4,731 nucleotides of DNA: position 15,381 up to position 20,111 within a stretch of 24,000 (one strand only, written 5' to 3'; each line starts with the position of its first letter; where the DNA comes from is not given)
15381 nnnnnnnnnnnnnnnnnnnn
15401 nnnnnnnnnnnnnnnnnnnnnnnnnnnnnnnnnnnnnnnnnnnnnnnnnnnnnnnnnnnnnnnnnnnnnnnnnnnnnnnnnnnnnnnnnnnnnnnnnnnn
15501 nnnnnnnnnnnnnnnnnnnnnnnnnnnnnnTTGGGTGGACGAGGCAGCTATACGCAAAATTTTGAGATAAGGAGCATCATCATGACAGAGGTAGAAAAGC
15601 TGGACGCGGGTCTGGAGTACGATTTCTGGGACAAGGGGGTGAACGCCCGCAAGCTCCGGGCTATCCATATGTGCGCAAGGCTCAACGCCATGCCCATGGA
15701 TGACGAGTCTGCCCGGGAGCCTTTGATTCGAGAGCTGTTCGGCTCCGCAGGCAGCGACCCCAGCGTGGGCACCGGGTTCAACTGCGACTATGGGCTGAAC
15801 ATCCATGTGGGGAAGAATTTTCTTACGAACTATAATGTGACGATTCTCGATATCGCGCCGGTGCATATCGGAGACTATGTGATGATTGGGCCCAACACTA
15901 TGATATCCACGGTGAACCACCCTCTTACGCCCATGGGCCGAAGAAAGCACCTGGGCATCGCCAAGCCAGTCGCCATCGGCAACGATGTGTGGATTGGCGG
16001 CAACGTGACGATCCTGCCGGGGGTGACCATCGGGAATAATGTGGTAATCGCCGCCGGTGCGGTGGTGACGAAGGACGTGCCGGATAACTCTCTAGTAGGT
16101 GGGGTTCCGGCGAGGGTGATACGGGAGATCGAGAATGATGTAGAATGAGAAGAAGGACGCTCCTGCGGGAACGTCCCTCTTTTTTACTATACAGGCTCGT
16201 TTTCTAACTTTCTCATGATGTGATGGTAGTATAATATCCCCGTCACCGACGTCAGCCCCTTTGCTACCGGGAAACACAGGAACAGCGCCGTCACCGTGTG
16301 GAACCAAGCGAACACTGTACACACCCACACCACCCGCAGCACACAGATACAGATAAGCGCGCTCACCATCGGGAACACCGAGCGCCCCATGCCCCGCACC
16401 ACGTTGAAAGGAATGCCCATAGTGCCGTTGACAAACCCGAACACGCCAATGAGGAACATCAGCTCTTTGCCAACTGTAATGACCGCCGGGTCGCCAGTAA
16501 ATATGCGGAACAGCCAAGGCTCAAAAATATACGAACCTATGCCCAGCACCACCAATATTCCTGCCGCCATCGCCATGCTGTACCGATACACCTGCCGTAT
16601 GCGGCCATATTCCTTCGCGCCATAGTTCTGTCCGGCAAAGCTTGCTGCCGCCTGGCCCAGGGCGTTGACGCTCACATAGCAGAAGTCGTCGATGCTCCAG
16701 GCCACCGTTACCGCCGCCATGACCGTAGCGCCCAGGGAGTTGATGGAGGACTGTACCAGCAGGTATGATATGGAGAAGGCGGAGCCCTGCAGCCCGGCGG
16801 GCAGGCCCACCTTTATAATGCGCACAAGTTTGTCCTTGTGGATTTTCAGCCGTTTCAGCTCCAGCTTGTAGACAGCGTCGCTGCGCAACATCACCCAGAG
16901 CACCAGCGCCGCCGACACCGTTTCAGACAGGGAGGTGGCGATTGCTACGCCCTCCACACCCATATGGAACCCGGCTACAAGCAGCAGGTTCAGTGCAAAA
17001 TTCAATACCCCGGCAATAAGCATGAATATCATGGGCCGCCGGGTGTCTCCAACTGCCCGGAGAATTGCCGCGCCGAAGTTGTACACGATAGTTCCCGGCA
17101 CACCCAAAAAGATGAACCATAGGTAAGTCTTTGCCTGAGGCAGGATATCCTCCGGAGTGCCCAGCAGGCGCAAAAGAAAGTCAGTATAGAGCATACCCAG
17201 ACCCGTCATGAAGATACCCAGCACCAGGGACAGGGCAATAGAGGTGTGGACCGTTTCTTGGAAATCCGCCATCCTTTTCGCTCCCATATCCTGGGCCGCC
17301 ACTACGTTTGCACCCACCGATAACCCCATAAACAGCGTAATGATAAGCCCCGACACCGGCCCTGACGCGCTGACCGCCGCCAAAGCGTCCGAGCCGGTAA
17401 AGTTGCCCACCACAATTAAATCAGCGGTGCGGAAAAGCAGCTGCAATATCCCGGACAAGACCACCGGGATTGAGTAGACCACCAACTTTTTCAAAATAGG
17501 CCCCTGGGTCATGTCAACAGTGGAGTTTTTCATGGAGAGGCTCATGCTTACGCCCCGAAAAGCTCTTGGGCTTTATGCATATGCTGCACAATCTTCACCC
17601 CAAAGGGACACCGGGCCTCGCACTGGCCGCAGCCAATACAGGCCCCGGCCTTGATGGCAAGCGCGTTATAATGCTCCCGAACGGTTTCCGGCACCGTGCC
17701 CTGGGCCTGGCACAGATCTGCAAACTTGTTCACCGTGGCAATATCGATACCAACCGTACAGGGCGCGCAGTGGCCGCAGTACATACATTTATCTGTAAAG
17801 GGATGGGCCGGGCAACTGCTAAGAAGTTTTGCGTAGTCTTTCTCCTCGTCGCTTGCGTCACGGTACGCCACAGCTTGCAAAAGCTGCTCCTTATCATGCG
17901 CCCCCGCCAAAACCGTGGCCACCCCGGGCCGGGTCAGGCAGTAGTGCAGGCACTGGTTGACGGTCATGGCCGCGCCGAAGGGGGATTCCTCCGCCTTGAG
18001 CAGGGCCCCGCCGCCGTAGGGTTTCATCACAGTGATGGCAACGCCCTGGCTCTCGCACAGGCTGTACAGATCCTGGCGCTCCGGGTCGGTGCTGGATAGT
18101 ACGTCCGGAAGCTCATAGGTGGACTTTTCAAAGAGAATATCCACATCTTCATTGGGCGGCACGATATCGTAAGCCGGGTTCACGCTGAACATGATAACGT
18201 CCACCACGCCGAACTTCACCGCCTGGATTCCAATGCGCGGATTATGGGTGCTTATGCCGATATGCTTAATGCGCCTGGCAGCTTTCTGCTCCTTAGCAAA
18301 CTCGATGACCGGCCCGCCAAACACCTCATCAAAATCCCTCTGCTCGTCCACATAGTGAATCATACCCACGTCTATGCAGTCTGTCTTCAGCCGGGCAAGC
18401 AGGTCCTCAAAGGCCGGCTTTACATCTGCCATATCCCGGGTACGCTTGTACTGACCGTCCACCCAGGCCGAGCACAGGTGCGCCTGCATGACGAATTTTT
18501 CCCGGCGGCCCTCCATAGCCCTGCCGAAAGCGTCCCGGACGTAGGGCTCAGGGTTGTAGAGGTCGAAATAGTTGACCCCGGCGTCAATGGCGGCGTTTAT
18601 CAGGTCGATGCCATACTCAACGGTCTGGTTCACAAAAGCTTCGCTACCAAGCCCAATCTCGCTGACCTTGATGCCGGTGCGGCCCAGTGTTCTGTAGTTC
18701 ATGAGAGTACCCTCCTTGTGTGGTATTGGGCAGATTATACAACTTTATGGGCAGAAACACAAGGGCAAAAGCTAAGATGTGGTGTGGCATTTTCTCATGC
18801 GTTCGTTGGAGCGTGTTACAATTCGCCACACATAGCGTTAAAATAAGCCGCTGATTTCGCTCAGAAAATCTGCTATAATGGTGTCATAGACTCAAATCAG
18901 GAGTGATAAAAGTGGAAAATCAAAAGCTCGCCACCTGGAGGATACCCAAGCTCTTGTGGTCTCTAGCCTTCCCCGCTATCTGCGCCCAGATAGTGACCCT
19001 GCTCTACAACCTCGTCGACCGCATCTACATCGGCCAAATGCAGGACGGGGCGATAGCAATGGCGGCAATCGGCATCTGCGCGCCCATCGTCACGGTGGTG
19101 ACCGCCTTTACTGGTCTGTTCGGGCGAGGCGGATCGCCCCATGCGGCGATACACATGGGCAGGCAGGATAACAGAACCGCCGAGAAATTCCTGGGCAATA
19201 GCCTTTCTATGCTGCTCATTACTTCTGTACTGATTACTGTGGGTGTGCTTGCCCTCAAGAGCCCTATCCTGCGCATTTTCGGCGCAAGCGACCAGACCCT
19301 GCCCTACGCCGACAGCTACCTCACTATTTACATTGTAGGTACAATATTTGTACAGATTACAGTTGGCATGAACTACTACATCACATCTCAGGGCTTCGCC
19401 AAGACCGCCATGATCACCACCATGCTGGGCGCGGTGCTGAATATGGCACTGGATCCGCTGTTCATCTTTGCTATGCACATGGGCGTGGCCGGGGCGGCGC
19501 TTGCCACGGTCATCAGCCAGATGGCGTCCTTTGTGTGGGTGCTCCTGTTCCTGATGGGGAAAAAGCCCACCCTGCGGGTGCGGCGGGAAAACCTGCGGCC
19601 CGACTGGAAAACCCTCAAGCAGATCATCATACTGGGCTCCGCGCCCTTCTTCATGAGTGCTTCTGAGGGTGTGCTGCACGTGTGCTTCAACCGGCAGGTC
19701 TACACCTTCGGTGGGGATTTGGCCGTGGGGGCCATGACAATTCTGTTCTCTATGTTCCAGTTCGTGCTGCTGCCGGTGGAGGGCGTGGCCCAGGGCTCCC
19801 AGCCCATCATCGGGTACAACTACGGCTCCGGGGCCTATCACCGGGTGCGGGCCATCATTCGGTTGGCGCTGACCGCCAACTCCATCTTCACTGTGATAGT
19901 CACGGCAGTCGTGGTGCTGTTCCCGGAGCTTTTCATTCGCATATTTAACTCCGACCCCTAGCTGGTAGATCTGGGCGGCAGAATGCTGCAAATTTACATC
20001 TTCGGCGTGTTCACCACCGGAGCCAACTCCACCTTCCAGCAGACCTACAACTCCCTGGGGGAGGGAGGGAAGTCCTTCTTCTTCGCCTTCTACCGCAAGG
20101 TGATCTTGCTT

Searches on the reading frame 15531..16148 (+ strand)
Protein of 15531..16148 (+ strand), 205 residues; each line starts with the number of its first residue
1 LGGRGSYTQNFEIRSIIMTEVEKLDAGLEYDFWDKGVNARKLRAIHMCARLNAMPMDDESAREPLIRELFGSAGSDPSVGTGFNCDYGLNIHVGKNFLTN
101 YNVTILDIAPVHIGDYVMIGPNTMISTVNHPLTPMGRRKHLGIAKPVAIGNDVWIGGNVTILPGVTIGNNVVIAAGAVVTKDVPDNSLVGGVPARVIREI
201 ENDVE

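Call 8: search_protein_families(library=pfam, proteins=[window:15531-16148:+])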
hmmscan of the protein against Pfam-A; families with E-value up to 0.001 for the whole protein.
window:15531-16148:+ (205 aa): 3 families
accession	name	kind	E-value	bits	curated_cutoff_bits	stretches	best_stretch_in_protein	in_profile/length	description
PF00132.30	Hexapep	-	1.4e-15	56.6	27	1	149-181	4-36/36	Bacterial transferase hexapeptide (six repeats)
PF14602.12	Hexapep_2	-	6.3e-11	42.2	27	1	146-181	1-34/34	Hexapeptide repeat of succinyl-transferase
PF12464.13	Mac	-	5.3e-09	36.6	22.1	1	26-74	4-53/53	Maltose acetyltransferase hexapeptide capping motif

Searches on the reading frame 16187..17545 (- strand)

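Call 8: search_protein_families(library=pfam, proteins=[window:16187-17545:-])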
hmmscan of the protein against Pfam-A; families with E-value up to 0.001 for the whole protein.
window:16187-17545:- (452 aa): 1 family
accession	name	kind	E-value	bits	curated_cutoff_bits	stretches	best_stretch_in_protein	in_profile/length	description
PF01554.23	MatE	-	1.5e-59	200.8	24.9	2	27-187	1-160/161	MatE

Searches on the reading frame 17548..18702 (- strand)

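Call 8: search_protein_families(library=pfam, proteins=[window:17548-18702:-])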
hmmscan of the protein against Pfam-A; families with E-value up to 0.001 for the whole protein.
window:17548-18702:- (384 aa): 7 families
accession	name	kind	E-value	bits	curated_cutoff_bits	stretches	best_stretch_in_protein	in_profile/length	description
PF00248.27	Aldo_ket_red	-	7.8e-17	61.7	24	1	15-240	1-203/291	Aldo/keto reductase family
PF00037.32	Fer4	-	4e-07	30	21.1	1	352-369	5-22/24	4Fe-4S binding domain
PF13183.11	Fer4_8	-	0.0002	22.3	27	1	304-369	3-68/68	4Fe-4S dicluster domain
PF13237.11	Fer4_10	-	0.00049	20.4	25.5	1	350-378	4-33/53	4Fe-4S dicluster domain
PF12838.12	Fer4_7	-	0.00054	20.8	27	1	338-369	19-52/52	4Fe-4S dicluster domain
PF12837.12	Fer4_6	-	0.00058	20.1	25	1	350-369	4-23/24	4Fe-4S binding domain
PF13534.11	Fer4_17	-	0.00067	20.6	22.2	1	305-369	1-60/61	4Fe-4S dicluster domain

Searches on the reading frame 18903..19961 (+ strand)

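Call 8: search_protein_families(library=pfam, proteins=[window:18903-19961:+])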
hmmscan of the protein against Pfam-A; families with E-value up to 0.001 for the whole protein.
window:18903-19961:+ (352 aa): 2 families
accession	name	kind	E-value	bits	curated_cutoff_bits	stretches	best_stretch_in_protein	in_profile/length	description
PF01554.23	MatE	-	8.8e-31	107.2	24.9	2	24-186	1-161/161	MatE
PF03023.19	MurJ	-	1.4e-10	40.9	27.4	1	79-221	259-402/451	Lipid II flippase MurJ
